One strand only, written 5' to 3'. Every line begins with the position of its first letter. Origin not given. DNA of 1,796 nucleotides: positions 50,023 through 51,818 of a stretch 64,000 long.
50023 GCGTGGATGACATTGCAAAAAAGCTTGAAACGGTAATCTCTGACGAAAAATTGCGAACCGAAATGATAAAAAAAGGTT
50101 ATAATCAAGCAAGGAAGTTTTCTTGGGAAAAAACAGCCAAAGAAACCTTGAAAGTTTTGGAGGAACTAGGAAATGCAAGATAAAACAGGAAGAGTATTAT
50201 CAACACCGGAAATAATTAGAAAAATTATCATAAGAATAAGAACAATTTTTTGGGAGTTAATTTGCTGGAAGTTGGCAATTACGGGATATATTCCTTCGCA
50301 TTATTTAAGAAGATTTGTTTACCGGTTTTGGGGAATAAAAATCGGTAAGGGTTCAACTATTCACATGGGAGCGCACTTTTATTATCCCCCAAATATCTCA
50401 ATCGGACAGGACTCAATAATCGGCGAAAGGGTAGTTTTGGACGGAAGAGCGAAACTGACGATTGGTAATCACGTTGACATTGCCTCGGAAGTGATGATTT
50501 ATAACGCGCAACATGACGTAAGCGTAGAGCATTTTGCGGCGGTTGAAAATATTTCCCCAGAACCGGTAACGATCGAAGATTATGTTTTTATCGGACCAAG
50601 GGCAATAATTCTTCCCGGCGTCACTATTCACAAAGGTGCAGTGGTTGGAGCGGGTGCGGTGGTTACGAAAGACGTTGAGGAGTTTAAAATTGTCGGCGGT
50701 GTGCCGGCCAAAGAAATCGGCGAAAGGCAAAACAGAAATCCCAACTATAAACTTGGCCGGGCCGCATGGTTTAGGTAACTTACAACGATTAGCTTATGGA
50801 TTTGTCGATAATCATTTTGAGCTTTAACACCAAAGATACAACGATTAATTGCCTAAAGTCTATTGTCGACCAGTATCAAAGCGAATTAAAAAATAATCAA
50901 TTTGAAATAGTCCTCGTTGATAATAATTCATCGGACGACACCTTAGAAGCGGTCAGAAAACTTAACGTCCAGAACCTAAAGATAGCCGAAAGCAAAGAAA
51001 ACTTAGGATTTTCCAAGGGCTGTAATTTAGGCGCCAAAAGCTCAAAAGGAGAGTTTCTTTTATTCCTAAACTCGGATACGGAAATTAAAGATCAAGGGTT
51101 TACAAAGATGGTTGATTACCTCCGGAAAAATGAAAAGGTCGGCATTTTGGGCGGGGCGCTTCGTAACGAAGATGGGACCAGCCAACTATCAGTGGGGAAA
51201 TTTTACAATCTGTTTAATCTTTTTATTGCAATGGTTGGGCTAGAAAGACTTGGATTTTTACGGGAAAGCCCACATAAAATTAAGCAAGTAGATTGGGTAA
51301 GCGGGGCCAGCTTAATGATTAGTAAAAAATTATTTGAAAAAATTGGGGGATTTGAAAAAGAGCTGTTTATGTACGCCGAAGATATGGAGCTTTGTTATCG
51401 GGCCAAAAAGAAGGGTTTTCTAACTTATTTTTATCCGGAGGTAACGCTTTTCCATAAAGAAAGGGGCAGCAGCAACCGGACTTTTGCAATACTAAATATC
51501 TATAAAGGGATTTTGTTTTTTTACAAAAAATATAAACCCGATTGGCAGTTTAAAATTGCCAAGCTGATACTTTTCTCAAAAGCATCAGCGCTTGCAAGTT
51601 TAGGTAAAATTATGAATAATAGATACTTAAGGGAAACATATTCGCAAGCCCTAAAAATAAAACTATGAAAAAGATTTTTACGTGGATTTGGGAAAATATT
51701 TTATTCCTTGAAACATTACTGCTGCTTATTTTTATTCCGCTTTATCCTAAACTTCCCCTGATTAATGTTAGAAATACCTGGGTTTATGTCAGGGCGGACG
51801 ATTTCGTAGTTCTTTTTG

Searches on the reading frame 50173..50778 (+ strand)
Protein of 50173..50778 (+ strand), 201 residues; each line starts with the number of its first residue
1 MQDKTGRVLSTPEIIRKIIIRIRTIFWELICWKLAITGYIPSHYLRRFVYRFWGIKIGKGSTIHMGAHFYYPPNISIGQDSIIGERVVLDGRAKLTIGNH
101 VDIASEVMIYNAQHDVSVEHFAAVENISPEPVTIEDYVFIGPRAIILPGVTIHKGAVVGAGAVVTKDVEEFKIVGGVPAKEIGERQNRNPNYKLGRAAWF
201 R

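Call 22: search_protein_families(library=ncbifam, proteins=[window:50173-50778:+], max_evalue=1e-8)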
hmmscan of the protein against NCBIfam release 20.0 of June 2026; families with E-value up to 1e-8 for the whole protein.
window:50173-50778:+ (201 aa): 23 families
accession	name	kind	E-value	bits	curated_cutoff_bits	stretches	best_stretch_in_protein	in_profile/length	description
NF007797.0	PRK10502.1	subfamily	4.8e-32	111.1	192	1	23-187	21-181/183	WcaF family extracellular polysaccharide biosynthesis acetyltransferase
NF038307.1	EPS_acetyl_HpsU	equivalog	1e-20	74.1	305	1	40-181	37-174/178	hormogonium polysaccharide biosynthesis acetyltransferase HpsU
TIGR03532.1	DapD_Ac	equivalog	2.1e-20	73.3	231.75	1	55-188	99-217/231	2,3,4,5-tetrahydropyridine-2,6-dicarboxylate N-acetyltransferase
TIGR04008.1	WcaF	equivalog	3.7e-19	69.3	326.3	1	43-185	40-178/180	colanic acid biosynthesis acetyltransferase WcaF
NF007499.0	PRK10092.1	equivalog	5.2e-19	68.7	314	1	71-182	70-180/183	maltose O-acetyltransferase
NF007076.0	PRK09527.1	equivalog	1.1e-18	67.4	347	1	94-192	95-192/203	galactoside O-acetyltransferase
TIGR03570.1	NeuD_NnaD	subfamily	1.3e-18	67.3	160.8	1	70-180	95-202/202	NeuD/PglB/VioB family sugar acetyltransferase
TIGR03308.1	phn_thr-fam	hypoth_equivalog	1.1e-17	64.5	201.65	1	126-200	103-177/204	phosphonate metabolim protein, transferase hexapeptide repeat family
NF058585.1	HptprglPActTf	PfamEq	3.9e-17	62.3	300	1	132-189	107-164/172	heptaprenylglyceryl phosphate O-acetyltransferase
NF007240.0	PRK09677.1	equivalog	1.5e-16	60.4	243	1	69-186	60-185/192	putative lipopolysaccharide biosynthesis O-acetyl transferase WbbJ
NF041874.1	EPS_EpsC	equivalog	3.1e-16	59.5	150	1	96-184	83-166/168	serine O-acetyltransferase EpsC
NF000490.1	chloram_CatB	equivalog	7.5e-16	58.1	350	1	132-192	111-171/210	type B chloramphenicol O-acetyltransferase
NF033468.1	stregram_VatI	exception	6.6e-15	55.4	415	1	133-188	114-169/208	streptogramin A O-acetyltransferase Vat(I)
NF000311.1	Vat_ABCDEFH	equivalog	1.7e-14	53.9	300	1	133-200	112-179/201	Vat family streptogramin A O-acetyltransferase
TIGR01172.1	cysE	equivalog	2.9e-11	43.6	210.65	1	74-180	61-162/162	serine O-acetyltransferase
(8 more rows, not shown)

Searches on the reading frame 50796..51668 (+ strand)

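Call 22: search_protein_families(library=ncbifam, proteins=[window:50796-51668:+], max_evalue=1e-8)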
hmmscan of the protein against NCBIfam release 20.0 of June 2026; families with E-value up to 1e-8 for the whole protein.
window:50796-51668:+ (290 aa): 10 families
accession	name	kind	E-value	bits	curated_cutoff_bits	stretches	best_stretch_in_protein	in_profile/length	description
TIGR04283.1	glyco_like_mftF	equivalog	6e-19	68.5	182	1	3-216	1-182/221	TIGR04283 family arsenosugar biosynthesis glycosyltransferase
NF041875.1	EPS_EpsD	equivalog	1.4e-18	67.4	370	1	3-236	1-223/325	exopolysaccharide biosynthesis glycosyltransferase EpsD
TIGR01556.1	rhamnosyltran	subfamily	1.7e-16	60.3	200.55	1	24-221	10-201/281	rhamnosyltransferase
TIGR03965.1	mycofact_glyco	equivalog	3.9e-16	59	280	1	3-224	76-284/467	mycofactocin biosynthesis glycosyltransferase MftF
TIGR03937.1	PgaC_IcaA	equivalog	1.7e-15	56.9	422.3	1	3-215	47-245/407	poly-beta-1,6-N-acetyl-D-glucosamine synthase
NF038302.1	EPS_HpsE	equivalog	5.3e-13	48.6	300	1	1-222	1-224/307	hormogonium polysaccharide biosynthesis glycosyltransferase HpsE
TIGR03111.1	glyc2_xrt_Gpos1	hypoth_equivalog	9.7e-13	47.7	363.95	1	3-138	51-185/439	TIGR03111 family XrtG-associated glycosyltransferase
NF047683.1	TeichurnBiosyTuaG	equivalog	4.8e-11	42.8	400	1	3-115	8-117/252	teichuronic acid biosynthesis protein TuaG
NF007482.0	PRK10073.1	equivalog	1.2e-09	37.6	423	1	2-111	7-112/334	glycosyltransferase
TIGR04009.1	wcaE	equivalog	6.7e-09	35.4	369.2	0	1-127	1-126/248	colanic acid biosynthesis glycosyltransferase WcaE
